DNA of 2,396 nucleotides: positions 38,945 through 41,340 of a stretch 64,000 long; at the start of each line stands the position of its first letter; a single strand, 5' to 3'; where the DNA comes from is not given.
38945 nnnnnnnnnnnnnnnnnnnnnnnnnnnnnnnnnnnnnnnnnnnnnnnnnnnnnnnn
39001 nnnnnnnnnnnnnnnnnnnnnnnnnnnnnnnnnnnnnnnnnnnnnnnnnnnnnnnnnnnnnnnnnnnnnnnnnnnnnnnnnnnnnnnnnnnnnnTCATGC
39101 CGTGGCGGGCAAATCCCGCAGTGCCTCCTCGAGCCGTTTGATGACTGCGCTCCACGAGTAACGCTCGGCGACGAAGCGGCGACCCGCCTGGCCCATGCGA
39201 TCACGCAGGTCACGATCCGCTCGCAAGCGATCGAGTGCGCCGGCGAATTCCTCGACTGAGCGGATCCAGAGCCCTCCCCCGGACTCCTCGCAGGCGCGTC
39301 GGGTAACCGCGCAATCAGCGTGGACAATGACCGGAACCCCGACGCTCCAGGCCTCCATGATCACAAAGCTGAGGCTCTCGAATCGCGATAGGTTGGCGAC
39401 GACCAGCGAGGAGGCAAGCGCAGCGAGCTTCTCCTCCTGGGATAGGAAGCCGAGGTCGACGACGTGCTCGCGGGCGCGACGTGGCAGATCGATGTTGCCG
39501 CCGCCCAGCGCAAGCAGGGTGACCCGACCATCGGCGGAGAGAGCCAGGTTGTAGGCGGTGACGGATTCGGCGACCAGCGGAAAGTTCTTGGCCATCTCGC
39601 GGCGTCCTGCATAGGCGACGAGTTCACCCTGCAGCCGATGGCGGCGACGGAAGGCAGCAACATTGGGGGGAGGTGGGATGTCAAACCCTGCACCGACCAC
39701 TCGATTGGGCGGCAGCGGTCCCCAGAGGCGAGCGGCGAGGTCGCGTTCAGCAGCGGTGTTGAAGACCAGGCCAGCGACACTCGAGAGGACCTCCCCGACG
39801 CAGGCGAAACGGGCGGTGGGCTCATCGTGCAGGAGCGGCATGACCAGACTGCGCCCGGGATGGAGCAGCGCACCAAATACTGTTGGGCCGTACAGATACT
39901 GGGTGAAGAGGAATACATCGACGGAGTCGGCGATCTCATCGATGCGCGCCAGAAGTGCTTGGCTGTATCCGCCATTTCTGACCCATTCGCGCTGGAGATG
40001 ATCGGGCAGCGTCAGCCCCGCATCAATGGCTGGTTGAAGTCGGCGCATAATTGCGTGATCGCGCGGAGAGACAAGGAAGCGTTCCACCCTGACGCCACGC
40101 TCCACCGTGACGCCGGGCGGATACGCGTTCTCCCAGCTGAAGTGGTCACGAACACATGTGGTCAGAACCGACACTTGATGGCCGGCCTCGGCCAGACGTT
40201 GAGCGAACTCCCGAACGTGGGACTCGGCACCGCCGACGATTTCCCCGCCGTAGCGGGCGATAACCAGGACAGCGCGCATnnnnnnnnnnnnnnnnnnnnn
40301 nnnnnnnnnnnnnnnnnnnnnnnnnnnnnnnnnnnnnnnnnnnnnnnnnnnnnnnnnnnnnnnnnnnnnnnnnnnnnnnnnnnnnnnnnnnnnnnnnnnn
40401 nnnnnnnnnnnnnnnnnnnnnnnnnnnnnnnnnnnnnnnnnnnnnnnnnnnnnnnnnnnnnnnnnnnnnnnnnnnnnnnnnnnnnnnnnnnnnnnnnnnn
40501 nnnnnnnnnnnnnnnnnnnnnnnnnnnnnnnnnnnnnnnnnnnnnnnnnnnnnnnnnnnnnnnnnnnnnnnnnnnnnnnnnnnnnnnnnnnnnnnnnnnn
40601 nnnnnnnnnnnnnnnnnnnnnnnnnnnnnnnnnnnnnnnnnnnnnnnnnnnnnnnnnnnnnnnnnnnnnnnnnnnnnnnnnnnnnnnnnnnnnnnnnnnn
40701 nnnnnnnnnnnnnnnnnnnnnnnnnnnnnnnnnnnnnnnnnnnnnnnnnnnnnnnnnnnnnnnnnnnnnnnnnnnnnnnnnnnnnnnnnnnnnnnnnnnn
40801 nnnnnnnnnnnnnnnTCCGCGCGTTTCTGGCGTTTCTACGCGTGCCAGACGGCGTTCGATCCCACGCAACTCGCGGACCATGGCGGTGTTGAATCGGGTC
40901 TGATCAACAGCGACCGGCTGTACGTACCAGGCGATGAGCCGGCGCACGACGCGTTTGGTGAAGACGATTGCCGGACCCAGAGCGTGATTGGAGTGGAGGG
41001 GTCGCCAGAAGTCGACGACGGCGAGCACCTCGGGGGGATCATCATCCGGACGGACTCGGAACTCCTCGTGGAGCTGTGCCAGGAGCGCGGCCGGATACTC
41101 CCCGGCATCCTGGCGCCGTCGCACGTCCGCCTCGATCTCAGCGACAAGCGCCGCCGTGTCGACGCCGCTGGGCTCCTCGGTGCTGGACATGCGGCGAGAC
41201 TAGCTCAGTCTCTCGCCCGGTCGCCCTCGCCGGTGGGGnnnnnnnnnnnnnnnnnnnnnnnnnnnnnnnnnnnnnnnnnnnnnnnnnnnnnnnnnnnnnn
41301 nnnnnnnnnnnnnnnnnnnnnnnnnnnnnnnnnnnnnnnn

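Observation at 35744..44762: Eleven-gene, tightly coupled minus-strand operon: Wzm/Wzt ABC exporter, WXG-like pair, hypothetical, four GT4 glycosyltransferases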

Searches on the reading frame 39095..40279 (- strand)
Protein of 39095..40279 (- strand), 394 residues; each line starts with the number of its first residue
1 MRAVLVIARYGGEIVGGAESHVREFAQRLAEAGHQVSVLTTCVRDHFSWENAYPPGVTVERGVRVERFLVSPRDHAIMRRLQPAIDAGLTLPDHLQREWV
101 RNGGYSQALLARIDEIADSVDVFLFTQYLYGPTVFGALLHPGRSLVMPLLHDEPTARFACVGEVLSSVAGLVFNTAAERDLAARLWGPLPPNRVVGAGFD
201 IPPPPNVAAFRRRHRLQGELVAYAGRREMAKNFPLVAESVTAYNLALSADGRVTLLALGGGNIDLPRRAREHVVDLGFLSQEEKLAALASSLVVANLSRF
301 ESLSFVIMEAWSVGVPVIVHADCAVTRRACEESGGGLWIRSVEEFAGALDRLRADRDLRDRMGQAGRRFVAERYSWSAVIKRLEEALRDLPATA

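Call 4: search_protein_families(library=pfam, proteins=[window:39095-40279:-], max_evalue=0.01)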
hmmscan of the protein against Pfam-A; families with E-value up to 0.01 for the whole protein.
window:39095-40279:- (394 aa): 6 families
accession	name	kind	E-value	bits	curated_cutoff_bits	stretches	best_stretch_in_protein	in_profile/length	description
PF00534.26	Glycos_transf_1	-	6.7e-12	45.7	26.4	1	266-368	68-171/172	Glycosyl transferases group 1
PF13524.12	Glyco_trans_1_2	-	2.3e-11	44.3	25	1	272-384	28-143/144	Glycosyl transferase-like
PF13692.12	Glyco_trans_1_4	-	1.4e-10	42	27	1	221-354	4-141/142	Glycosyl transferases group 1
PF13579.12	Glyco_trans_4_4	-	1.3e-07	32.5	29.7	1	16-195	1-153/158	Glycosyl transferase 4-like domain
PF13439.12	Glyco_transf_4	-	3.4e-07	30.9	28.5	1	15-74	1-57/170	Glycosyltransferase Family 4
PF20706.3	GT4-conflict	-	0.0018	17.8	26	0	278-327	268-318/385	Family 4 Glycosyltransferase in conflict systems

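Call 5: search_protein_families(library=ncbifam, proteins=[window:39095-40279:-], max_evalue=0.01)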
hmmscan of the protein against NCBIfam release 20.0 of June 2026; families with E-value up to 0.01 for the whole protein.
window:39095-40279:- (394 aa): 17 families
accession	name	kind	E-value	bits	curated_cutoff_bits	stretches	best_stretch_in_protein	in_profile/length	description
NF038229.1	Glyco4_Geo_Pelo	equivalog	1.4e-12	47.3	400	1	274-388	221-334/338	GPMC system family 4 glycosyltransferase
TIGR03449.1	mycothiol_MshA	equivalog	3.5e-12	45.9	462.5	1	152-389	149-402/406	D-inositol-3-phosphate glycosyltransferase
NF041010.1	glycosy_Agl16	equivalog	6.1e-12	45.1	575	1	272-386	235-347/352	glycosylation protein Agl16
NF053787.1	GlcN_PG_synth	equivalog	2.8e-11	42.9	480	1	218-390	197-359/361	N-acetylglucosaminyl phosphatidylglycerol synthase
NF038295.1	EPS_HpsP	equivalog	4e-10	39.2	550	1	275-386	272-383/388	hormogonium polysaccharide biosynthesis glycosyltransferase HpsP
NF041876.1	EPS_EpsE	equivalog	9.3e-10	38.3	400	1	270-377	275-383/389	exopolysaccharide biosynthesis GT4 family glycosyltransferase EpsE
TIGR02149.1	glgA_Coryne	subfamily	2.6e-08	33.4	302.4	1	280-385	272-385/391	glycogen synthase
TIGR04047.1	MSMEG_0565_glyc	hypoth_equivalog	3.1e-07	29.8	259.85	1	273-381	259-365/373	MSMEG_0565 family glycosyltransferase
TIGR03087.1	stp1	hypoth_equivalog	4.4e-07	29.4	316.65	1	290-388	298-395/397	TIGR03087 family PEP-CTERM/XrtA system glycosyltransferase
TIGR03088.1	stp2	hypoth_equivalog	2.3e-06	26.9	409.05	1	278-384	259-367/374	TIGR03088 family PEP-CTERM/XrtA system glycosyltransferase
TIGR03999.1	thiol_BshA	equivalog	1.2e-05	24.5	273.7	1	276-388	257-371/375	N-acetyl-alpha-D-glucosaminyl L-malate synthase BshA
NF046085.1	XrtY_assoc_Gly1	equivalog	7.2e-05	21.8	400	1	270-382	264-376/387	XrtY-associated glycosyltransferase XYAG1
NF012028.0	PRK15484.1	subfamily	0.00012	21.3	618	1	291-389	278-377/380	lipopolysaccharide N-acetylglucosaminyltransferase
NF007640.0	PRK10307.1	subfamily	0.00017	20.6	276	0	313-389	329-406/411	WcaI family glycosyltransferase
TIGR02472.1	sucr_P_syn_N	equivalog_domain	0.0013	17.7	576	1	285-382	336-433/439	sucrose-phosphate synthase, putative, glycosyltransferase domain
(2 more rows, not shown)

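Call 35: search_solved_structures(query=window:39095-40279:-, max_evalue=0.001)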
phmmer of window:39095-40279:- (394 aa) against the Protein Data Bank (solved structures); distinct sequences matched with E-value up to 0.001: 10.
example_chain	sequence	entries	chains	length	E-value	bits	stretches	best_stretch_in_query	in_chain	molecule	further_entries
4n9w_A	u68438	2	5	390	7.3e-08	34.8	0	215-383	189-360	GDP-mannose-dependent alpha-(1-2)-phosphatidylinositol mannosyltransferase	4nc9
2gej_A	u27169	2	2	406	8.8e-08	34.6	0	215-383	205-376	PHOSPHATIDYLINOSITOL MANNOSYLTRANSFERASE (PimA)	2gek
7qsg_A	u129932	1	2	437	4.5e-06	28.9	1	278-381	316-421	D-inositol 3-phosphate glycosyltransferase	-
6kih_A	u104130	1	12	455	8.3e-05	24.8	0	283-391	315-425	Tll1590 protein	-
3c4q_A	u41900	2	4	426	0.00014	24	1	153-389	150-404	Predicted glycosyltransferases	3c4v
3c48_A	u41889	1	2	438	0.00015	23.9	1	153-389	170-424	Predicted glycosyltransferases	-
2jjm_A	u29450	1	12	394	0.00055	22.1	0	272-386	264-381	GLYCOSYL TRANSFERASE, GROUP 1 FAMILY PROTEIN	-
3mbo_A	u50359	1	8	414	0.00064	21.8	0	272-386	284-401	Glycosyltransferase, group 1 family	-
3okc_A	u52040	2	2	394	0.00078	21.6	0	270-391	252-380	GDP-mannose-dependent alpha-(1-6)-phosphatidylinositol monomannoside mannosyltransferase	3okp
3oka_A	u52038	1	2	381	0.00093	21.3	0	255-391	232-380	GDP-mannose-dependent alpha-(1-6)-phosphatidylinositol monomannoside mannosyltransferase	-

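Call 66: search_protein_families(library=padloc, proteins=[window:39095-40279:-], max_evalue=0.001)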
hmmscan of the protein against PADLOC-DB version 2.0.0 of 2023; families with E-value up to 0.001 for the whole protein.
window:39095-40279:- (394 aa): 0 families

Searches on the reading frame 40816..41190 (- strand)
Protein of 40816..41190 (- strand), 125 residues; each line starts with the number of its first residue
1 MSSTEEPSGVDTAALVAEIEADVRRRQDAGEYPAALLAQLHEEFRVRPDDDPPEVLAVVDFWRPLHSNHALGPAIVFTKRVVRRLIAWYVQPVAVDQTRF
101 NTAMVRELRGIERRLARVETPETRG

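Call 65: search_solved_structures(query=A3, max_evalue=10)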
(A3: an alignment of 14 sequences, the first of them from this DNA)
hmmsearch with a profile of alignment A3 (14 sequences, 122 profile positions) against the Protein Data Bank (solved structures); distinct sequences matched with E-value up to 10: 0.
